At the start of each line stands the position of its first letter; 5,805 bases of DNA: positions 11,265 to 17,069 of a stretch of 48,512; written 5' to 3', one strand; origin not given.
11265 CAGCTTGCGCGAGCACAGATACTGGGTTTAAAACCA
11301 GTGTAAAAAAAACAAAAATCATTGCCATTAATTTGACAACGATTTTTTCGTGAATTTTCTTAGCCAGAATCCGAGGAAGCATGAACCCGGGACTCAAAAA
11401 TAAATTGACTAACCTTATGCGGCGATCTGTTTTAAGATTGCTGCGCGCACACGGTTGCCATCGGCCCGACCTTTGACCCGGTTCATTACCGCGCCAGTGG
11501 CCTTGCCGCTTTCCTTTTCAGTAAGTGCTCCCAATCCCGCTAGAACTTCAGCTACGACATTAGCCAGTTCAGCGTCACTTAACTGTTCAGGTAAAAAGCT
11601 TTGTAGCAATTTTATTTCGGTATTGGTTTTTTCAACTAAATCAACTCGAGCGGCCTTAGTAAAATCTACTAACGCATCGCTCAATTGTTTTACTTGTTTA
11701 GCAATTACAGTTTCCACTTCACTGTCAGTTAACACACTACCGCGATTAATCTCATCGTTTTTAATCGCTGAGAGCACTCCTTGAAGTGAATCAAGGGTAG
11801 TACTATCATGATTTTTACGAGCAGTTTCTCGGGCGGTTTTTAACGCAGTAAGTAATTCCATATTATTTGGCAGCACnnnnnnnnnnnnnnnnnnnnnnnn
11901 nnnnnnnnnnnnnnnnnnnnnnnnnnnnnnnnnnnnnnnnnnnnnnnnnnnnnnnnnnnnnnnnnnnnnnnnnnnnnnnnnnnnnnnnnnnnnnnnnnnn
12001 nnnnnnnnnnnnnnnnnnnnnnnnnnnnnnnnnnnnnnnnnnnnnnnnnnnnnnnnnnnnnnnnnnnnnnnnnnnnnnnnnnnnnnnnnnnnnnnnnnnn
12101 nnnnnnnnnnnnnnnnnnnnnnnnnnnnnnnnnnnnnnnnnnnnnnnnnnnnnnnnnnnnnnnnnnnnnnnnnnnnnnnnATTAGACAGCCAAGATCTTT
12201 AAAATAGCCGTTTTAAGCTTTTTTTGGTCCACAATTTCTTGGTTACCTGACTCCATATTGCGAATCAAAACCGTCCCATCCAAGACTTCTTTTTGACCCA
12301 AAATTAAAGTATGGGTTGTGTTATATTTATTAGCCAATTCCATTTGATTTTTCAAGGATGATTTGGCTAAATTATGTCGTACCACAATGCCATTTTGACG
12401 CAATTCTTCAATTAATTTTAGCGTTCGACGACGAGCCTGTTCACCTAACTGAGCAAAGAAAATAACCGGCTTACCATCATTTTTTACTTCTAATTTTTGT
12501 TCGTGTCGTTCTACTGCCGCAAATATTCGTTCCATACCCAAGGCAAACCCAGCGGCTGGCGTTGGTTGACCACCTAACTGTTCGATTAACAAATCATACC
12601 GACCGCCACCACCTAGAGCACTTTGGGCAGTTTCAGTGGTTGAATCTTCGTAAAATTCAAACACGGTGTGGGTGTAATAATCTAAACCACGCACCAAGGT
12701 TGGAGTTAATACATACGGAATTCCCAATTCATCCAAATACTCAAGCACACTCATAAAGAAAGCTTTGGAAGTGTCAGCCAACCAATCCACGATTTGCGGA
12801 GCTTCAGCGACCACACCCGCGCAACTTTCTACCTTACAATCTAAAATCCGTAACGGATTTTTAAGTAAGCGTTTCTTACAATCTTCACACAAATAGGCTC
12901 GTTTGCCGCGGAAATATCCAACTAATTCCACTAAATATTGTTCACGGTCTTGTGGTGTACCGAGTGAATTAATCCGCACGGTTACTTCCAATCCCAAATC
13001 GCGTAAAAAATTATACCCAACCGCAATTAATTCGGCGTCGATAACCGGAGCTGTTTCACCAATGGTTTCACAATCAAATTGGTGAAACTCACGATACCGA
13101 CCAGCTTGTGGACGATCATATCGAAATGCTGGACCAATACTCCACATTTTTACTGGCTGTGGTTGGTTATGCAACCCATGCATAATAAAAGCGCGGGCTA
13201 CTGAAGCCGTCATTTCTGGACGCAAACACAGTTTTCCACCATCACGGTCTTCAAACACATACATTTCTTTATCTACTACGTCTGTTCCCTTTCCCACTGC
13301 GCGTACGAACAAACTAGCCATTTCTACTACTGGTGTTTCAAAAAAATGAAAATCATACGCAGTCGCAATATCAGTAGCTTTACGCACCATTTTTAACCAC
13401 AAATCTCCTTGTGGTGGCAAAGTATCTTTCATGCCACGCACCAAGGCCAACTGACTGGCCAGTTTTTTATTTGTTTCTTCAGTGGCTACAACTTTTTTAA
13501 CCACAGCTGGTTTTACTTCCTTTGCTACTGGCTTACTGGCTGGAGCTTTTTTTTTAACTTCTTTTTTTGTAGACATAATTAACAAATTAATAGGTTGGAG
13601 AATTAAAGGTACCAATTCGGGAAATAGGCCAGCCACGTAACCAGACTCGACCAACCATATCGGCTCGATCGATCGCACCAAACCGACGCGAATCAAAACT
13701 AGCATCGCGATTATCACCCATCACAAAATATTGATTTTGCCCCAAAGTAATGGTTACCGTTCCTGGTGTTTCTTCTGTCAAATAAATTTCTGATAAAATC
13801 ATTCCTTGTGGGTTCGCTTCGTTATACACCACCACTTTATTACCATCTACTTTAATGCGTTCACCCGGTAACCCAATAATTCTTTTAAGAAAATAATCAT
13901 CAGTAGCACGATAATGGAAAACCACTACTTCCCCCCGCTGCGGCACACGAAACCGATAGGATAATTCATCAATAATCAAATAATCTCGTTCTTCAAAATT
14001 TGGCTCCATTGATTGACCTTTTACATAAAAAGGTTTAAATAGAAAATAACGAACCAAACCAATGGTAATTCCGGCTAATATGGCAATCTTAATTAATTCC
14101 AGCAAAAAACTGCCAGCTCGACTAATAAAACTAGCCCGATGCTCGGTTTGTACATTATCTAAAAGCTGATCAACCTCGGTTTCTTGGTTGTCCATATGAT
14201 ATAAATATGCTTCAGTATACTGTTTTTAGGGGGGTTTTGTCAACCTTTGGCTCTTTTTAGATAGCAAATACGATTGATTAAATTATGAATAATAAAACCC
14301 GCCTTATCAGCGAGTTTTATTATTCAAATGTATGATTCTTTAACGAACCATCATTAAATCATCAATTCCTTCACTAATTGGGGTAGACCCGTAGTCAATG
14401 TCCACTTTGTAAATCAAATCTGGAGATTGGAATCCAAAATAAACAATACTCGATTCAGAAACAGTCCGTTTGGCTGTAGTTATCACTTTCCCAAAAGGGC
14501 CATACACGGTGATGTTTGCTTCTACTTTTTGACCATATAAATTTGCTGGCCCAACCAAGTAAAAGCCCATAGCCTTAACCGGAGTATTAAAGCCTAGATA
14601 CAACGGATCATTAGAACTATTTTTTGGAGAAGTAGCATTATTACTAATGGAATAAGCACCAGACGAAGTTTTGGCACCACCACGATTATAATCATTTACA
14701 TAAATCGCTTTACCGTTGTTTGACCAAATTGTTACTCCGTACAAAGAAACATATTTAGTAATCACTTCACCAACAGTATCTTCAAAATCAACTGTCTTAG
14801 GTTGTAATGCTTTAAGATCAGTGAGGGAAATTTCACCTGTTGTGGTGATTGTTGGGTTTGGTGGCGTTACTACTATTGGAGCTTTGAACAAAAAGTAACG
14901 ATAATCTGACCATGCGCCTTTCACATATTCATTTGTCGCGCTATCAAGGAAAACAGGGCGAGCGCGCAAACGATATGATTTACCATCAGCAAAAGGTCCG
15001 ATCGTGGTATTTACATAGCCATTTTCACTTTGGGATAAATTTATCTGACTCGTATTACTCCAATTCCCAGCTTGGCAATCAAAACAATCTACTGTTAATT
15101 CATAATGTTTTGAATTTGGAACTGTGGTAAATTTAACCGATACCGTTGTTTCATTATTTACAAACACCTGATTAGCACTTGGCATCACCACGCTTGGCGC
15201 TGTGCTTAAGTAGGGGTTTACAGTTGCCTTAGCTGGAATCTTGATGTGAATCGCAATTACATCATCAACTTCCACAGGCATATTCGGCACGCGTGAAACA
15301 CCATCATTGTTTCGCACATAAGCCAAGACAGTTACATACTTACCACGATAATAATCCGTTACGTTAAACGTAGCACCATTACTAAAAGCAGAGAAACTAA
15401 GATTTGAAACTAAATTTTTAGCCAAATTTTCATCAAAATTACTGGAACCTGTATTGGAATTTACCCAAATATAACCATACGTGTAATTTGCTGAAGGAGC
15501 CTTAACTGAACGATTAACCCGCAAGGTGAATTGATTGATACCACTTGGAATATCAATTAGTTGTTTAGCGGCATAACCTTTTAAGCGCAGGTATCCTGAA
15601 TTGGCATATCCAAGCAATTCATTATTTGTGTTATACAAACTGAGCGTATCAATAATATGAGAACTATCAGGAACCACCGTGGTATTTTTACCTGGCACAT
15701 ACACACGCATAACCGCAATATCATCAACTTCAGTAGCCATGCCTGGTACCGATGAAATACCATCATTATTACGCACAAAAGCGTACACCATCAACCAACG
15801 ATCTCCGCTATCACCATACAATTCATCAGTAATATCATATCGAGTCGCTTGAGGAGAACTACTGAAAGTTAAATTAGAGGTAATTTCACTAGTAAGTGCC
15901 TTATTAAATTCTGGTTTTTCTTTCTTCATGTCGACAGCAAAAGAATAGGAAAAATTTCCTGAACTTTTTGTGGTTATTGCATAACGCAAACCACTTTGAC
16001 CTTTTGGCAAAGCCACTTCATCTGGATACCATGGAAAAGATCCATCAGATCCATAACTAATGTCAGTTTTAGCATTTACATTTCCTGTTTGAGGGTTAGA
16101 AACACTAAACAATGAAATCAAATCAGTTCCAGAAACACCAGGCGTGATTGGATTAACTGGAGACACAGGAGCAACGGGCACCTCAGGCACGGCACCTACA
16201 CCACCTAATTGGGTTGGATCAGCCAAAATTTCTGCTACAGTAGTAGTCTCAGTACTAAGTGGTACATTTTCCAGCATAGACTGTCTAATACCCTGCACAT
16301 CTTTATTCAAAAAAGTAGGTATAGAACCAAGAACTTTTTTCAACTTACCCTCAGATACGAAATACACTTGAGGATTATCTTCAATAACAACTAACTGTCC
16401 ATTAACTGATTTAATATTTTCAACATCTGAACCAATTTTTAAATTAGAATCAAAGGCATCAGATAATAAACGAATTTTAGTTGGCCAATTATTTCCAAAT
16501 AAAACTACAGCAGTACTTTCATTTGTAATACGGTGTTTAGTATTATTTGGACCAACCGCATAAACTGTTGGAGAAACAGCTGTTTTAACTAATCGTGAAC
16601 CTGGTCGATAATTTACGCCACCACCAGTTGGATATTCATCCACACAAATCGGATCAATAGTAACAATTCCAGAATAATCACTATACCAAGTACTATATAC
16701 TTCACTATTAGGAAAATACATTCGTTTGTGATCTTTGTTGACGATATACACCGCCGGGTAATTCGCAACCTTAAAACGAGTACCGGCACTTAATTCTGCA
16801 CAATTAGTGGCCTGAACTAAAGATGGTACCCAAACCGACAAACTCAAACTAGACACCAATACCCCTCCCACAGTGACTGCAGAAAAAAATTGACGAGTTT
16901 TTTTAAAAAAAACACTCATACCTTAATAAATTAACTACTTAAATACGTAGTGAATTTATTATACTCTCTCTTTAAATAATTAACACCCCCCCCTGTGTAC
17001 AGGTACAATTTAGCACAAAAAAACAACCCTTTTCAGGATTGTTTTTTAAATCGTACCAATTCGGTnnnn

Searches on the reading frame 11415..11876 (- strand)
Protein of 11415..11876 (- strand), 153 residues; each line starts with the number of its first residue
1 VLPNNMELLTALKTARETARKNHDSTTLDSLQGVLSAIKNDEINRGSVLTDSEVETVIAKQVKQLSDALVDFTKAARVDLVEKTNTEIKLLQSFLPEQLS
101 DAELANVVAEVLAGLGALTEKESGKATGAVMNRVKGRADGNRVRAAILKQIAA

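Call 44: search_protein_families(library=pfam, proteins=[window:11415-11876:-], max_evalue=0.001)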
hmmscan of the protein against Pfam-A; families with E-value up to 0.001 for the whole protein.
window:11415-11876:- (153 aa): 2 families
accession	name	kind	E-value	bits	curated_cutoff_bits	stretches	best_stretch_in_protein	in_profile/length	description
PF09424.15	YqeY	-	7.2e-35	120.6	27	1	12-149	4-141/143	Yqey-like protein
PF02637.23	GatB_Yqey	-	0.00046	20.5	27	0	97-150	86-147/148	GatB domain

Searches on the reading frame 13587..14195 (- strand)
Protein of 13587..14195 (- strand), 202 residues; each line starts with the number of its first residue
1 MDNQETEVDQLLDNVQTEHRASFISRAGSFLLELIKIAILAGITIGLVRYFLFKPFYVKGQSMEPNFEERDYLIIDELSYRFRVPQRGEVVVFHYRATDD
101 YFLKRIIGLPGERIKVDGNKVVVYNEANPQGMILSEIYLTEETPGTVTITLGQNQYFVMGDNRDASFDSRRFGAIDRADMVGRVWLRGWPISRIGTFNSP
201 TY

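Call 43: search_protein_families(library=pfam, proteins=[window:13587-14195:-], max_evalue=0.001)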
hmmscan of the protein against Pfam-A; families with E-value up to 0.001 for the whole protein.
window:13587-14195:- (202 aa): 2 families
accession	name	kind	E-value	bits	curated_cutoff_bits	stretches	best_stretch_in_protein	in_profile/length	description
PF10502.14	Peptidase_S26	-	1.4e-39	136.2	22.9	1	32-189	2-168/168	Signal peptidase, peptidase S26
PF00717.28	Peptidase_S24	-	3e-05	24.1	23.3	1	57-114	39-89/116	Peptidase S24-like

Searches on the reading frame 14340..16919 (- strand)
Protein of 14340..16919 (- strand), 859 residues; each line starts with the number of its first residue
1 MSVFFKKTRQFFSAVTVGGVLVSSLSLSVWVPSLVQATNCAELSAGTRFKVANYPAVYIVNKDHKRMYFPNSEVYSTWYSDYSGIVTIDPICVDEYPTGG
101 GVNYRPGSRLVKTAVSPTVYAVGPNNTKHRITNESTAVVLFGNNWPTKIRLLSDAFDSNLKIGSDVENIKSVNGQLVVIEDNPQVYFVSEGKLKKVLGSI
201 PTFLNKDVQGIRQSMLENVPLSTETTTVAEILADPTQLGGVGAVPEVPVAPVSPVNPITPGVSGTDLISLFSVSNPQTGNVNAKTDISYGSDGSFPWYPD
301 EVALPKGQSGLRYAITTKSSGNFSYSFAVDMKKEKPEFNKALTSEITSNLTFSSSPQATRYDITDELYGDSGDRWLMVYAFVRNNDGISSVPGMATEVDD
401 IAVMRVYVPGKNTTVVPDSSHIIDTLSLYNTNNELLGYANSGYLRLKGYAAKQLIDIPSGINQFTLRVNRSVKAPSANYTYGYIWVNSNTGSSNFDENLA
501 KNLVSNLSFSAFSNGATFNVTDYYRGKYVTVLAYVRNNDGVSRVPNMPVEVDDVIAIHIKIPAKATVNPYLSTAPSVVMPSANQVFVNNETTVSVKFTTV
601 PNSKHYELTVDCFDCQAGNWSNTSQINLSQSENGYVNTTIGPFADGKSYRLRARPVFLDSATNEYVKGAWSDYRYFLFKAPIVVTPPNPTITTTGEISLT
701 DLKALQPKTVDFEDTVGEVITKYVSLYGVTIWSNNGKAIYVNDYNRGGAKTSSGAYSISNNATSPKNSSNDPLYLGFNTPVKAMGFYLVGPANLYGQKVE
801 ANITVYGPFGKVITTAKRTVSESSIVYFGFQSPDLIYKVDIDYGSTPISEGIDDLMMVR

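Call 43: search_protein_families(library=pfam, proteins=[window:14340-16919:-], max_evalue=0.001)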
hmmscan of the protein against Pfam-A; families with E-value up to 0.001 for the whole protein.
window:14340-16919:- (859 aa): 0 families

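Call 80: search_protein_families(library=ncbifam, proteins=[window:14340-16919:-], max_evalue=0.1)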
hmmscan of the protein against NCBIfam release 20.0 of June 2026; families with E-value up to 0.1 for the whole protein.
window:14340-16919:- (859 aa): 1 family
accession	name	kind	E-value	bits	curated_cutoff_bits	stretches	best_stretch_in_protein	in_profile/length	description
NF006770.0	PRK09290.1-4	equivalog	0.0058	15.4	372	0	487-556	319-388/403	allantoate amidohydrolase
